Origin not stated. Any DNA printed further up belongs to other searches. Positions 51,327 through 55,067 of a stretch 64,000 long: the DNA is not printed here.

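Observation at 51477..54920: Chimeric 1147-aa secreted enzyme: LamG-like, GH67-like alpha-glucuronidase core and a GH28/pectate-lyase-type beta-helix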

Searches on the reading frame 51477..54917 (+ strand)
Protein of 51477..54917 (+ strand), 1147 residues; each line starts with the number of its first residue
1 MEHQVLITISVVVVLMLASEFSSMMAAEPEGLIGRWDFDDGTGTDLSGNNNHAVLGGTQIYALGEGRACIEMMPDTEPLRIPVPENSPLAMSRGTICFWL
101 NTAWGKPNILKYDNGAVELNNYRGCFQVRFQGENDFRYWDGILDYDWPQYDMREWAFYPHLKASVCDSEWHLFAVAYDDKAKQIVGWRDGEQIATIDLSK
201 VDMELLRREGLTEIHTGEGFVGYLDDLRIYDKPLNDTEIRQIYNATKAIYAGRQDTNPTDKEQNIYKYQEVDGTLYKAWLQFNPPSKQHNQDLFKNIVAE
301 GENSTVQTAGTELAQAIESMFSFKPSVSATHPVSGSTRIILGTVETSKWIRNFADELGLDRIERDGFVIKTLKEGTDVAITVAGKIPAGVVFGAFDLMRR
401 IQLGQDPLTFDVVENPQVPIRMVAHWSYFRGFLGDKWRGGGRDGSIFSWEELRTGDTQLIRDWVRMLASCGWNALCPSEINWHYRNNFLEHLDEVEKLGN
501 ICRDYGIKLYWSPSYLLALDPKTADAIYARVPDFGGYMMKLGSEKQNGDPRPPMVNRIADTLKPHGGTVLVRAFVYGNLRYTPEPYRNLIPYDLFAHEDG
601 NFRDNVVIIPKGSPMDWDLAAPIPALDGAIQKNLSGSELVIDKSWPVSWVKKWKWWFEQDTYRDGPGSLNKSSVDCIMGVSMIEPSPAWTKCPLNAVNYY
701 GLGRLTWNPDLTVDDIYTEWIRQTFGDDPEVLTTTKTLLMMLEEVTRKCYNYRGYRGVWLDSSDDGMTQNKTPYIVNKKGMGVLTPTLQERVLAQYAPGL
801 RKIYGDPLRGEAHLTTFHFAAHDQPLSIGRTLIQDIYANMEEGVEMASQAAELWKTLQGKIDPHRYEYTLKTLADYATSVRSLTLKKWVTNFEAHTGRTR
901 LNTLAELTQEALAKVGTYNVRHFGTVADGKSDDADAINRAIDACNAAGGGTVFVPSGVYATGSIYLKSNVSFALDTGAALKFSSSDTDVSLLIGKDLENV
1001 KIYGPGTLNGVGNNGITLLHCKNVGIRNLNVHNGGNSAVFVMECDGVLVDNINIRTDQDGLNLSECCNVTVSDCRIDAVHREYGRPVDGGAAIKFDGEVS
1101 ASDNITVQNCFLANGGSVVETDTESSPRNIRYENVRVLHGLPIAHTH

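Call 4: search_protein_families(library=pfam, proteins=[window:51477-54917:+], max_evalue=1)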
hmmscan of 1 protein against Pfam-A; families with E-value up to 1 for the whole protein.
window:51477-54917:+ (1147 aa): 8 families
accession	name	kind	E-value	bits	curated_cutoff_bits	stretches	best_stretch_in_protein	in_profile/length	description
PF07488.18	Glyco_hydro_67M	-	2.2e-33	116.2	23.5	1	402-667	3-295/326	Glycosyl hydrolase family 67 middle domain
PF07477.17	Glyco_hydro_67C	-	3.1e-26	92.7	27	1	693-876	4-195/223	Glycosyl hydrolase family 67 C-terminus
PF03648.19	Glyco_hydro_67N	-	5.5e-18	65.8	24.3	1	279-397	2-120/120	Glycosyl hydrolase family 67 N-terminus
PF12708.12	Pect-lyase_RHGA_epim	-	6.5e-10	39.6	27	1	919-1131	3-204/213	Rhamnogalacturonase A/epimerase, pectate lyase-like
PF13229.12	Beta_helix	-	8.5e-09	35.7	25.9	1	987-1122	33-148/158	Right handed beta helix region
PF00295.23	Glyco_hydro_28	-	5.5e-07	29.4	22.9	1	944-1138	1-183/324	Glycosyl hydrolases family 28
PF13385.13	Laminin_G_3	-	5.3e-06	27.1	27.6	1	90-239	15-150/151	Concanavalin A-like lectin/glucanases superfamily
PF05048.19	NosD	-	0.00033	20.6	23.6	1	1012-1077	37-101/212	Periplasmic copper-binding protein (NosD)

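Call 5: search_protein_families(library=ncbifam, proteins=[window:51477-54917:+], max_evalue=1)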
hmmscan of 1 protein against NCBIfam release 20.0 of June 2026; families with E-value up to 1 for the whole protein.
window:51477-54917:+ (1147 aa): 6 families
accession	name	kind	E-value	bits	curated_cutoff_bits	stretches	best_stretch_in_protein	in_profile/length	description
NF049898.1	RhamgalacuronBT4146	equivalog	6.6e-30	104.2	500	2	920-984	1-65/445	rhamnogalacturonidase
NF049892.1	AlphdgalacturondseBT4155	equivalog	8e-20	71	800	2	918-988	51-121/454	alpha-d-galacturonidase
NF051861.1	PolglcturonPglBAgro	equivalog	4.7e-14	52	600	2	928-985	6-63/437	polygalacturonase PglB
NF049899.1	RhamgalacuronBT4153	equivalog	3e-13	49.2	650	1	911-1113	39-254/432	rhamnogalacturonidase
NF051860.1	PolglcturonPglAAgro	equivalog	2.7e-07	29.6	600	1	900-996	66-167/502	polygalacturonase PglA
TIGR04247.1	NosD_copper_fam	subfamily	0.0028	16.3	300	1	1006-1079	39-118/377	nitrous oxide reductase family maturation protein NosD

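Call 9: search_solved_structures(query=window:51477-54917:+, max_evalue=0.01, show_alignments=3)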
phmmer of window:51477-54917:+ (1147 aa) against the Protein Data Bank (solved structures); distinct sequences matched with E-value up to 0.01: 21.
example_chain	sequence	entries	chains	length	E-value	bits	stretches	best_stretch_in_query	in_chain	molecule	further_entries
1k9d_A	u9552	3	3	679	1.9e-71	244.1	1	278-874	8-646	alpha-D-glucuronidase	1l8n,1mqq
1mqp_A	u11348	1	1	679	5.3e-71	242.6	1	278-874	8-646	alpha-D-glucuronidase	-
1mqr_A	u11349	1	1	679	1.1e-70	241.5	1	278-874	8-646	ALPHA-D-GLUCURONIDASE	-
1k9e_A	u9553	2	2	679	2.4e-70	240.4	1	278-874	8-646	alpha-D-glucuronidase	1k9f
1gqi_A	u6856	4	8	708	4.4e-38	133.6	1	276-869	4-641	ALPHA-GLUCURONIDASE | ALPHA-D-GLUCURONIDASE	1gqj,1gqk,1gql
1h41_A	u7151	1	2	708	2.4e-37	131.1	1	276-869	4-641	ALPHA-GLUCURONIDASE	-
5olp_A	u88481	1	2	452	1.3e-17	65.8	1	918-1003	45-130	Pectate lyase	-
3jur_A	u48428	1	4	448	2.5e-12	48.3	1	918-1006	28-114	Exo-poly-alpha-D-galacturonosidase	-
4mxn_A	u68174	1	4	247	1.9e-09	38.8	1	917-1014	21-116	Uncharacterized protein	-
2uve_A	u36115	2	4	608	6.5e-09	37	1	907-988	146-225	EXOPOLYGALACTURONASE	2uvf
5lw3_A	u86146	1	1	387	1.5e-08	35.8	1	918-963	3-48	Poly(beta-D-mannuronate) C5 epimerase 6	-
2pyg_A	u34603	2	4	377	1.8e-08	35.5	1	918-997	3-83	Poly(beta-D-mannuronate) C5 epimerase 4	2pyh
8xfq_A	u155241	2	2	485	3.3e-06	28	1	918-962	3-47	mannuronan 5-epimerase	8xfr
8ja4_A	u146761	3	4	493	3.4e-06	28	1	918-962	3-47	mannuronan 5-epimerase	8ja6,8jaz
3zpp_A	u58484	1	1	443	1.6e-05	25.7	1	918-979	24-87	CELL WALL SURFACE ANCHOR FAMILY PROTEIN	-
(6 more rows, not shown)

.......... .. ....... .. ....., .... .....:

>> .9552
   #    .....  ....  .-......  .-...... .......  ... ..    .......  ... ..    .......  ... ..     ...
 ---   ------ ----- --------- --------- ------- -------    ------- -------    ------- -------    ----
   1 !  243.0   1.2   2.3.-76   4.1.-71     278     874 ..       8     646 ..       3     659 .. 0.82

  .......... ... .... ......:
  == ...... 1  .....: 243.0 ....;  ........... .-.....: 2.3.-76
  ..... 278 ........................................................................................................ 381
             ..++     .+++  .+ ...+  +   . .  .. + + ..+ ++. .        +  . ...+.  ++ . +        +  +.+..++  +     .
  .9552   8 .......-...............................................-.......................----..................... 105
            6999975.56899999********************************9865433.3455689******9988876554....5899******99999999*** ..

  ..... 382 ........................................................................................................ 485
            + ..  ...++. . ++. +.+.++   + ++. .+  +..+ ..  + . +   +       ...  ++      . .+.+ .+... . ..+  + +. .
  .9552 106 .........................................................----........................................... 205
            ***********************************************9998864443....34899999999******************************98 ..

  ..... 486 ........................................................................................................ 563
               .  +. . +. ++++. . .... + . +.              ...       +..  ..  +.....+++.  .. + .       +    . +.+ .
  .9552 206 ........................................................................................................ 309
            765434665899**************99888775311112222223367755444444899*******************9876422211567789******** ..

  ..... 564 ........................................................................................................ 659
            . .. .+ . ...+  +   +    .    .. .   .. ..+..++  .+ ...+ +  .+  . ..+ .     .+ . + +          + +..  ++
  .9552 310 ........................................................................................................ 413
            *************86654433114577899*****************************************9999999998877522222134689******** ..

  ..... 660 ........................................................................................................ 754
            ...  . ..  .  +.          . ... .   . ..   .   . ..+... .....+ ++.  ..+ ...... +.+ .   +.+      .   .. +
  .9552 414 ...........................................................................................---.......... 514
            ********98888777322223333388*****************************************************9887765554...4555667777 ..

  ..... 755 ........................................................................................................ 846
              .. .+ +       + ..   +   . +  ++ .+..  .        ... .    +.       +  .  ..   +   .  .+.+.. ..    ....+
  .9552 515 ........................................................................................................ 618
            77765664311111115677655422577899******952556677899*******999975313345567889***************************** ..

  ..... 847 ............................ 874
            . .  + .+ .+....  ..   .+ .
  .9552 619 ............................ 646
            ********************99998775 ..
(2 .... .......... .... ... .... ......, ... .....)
